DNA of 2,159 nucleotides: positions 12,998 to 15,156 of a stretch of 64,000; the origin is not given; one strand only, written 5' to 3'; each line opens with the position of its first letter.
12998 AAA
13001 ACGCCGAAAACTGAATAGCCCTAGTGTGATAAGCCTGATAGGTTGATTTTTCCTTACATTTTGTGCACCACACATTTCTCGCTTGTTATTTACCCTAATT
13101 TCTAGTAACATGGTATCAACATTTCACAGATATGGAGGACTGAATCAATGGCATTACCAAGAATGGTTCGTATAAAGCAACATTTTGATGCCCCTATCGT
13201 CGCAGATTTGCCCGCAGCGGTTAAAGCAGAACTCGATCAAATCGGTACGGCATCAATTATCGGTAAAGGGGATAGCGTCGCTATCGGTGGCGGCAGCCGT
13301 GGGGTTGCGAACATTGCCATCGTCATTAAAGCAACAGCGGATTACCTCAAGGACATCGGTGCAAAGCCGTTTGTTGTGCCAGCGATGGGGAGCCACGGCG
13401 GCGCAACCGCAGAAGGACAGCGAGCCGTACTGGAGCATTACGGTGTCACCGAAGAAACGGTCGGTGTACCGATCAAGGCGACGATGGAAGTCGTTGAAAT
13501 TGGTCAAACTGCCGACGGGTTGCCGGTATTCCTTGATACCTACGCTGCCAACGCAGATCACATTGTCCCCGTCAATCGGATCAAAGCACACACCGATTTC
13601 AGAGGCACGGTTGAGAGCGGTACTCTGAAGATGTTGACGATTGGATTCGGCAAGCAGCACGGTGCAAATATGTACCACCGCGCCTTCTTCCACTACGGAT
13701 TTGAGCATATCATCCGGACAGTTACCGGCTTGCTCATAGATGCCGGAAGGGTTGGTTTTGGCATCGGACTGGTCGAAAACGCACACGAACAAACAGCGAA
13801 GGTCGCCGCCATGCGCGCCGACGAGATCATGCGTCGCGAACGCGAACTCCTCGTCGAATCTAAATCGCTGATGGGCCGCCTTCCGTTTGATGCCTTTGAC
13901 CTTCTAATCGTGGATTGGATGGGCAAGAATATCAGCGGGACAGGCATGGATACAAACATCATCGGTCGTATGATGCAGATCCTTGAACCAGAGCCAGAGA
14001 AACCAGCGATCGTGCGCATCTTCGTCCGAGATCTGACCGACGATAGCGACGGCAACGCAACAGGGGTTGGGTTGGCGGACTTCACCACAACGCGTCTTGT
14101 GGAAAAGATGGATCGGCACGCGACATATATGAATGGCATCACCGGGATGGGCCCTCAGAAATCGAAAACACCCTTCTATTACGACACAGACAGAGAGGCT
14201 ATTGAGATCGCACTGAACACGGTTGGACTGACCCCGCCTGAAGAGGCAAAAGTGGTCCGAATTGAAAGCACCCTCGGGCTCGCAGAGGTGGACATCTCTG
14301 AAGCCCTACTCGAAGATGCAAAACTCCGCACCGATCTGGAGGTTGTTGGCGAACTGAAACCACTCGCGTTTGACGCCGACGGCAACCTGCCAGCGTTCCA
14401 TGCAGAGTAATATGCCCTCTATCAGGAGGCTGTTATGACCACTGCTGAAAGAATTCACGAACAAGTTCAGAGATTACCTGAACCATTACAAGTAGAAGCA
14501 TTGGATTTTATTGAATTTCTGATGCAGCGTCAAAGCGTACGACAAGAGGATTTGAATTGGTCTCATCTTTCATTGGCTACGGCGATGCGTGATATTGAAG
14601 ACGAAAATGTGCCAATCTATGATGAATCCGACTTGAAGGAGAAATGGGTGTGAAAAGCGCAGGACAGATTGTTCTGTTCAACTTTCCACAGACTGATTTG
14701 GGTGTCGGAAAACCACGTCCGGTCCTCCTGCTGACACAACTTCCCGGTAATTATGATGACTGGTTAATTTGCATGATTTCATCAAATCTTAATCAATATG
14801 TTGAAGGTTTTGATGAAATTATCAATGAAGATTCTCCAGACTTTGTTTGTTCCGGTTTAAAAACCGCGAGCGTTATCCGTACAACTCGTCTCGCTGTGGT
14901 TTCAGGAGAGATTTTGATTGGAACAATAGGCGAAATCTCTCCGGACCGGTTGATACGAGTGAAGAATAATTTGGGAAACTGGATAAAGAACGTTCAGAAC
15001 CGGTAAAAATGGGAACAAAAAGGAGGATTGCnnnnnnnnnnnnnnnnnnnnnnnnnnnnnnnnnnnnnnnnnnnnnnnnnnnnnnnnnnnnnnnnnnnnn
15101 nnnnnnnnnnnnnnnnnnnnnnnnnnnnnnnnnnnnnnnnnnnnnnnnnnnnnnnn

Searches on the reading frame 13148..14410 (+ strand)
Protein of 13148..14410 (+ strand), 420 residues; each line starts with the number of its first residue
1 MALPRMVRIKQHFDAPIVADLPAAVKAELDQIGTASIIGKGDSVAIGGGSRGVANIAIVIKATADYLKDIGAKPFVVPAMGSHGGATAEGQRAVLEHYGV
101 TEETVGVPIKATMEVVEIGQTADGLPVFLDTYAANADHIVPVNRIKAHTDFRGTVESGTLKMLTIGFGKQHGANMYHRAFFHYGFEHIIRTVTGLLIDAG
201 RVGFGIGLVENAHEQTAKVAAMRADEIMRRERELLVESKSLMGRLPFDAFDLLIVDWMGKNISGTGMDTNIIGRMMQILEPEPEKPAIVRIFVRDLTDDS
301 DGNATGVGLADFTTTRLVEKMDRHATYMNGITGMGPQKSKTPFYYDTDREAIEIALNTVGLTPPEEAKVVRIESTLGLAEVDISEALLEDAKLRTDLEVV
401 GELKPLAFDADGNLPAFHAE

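Call 7: search_protein_families(library=ncbifam, proteins=[window:13148-14410:+])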
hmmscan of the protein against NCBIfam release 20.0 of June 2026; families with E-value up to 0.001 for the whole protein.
window:13148-14410:+ (420 aa): 2 families
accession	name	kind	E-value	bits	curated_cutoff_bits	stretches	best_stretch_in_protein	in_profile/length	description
NF052515.1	NPN_iso_grp_22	equivalog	7.6e-156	518.9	400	1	3-392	1-390/392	nickel pincer cofactor-dependent isomerase, group 22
NF052593.1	NPN_racem_MAR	equivalog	7.5e-05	21.5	500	1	65-177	83-195/415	nickel-dependent malate racemase, LarAH6 family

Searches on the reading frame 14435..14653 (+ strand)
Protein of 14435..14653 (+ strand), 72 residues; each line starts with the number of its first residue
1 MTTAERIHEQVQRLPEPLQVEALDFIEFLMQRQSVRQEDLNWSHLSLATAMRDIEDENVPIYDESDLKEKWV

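Call 46: search_protein_families(library=pfam, proteins=[window:14435-14653:+], max_evalue=0.00001)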
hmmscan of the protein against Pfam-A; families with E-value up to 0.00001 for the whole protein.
window:14435-14653:+ (72 aa): 1 family
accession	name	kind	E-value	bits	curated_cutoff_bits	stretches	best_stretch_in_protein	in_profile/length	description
PF10047.15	DUF2281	-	3.5e-08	34.4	26.5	1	7-36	2-29/64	Protein of unknown function (DUF2281)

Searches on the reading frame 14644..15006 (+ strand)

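Call 46: search_protein_families(library=pfam, proteins=[window:14644-15006:+], max_evalue=0.00001)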
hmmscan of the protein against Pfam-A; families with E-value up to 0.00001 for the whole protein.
window:14644-15006:+ (120 aa): 1 family
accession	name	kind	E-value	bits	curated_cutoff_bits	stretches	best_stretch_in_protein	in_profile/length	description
PF02452.23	PemK_toxin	-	3.2e-10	40.6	23.1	1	7-111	3-106/109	PemK-like, MazF-like toxin of type II toxin-antitoxin system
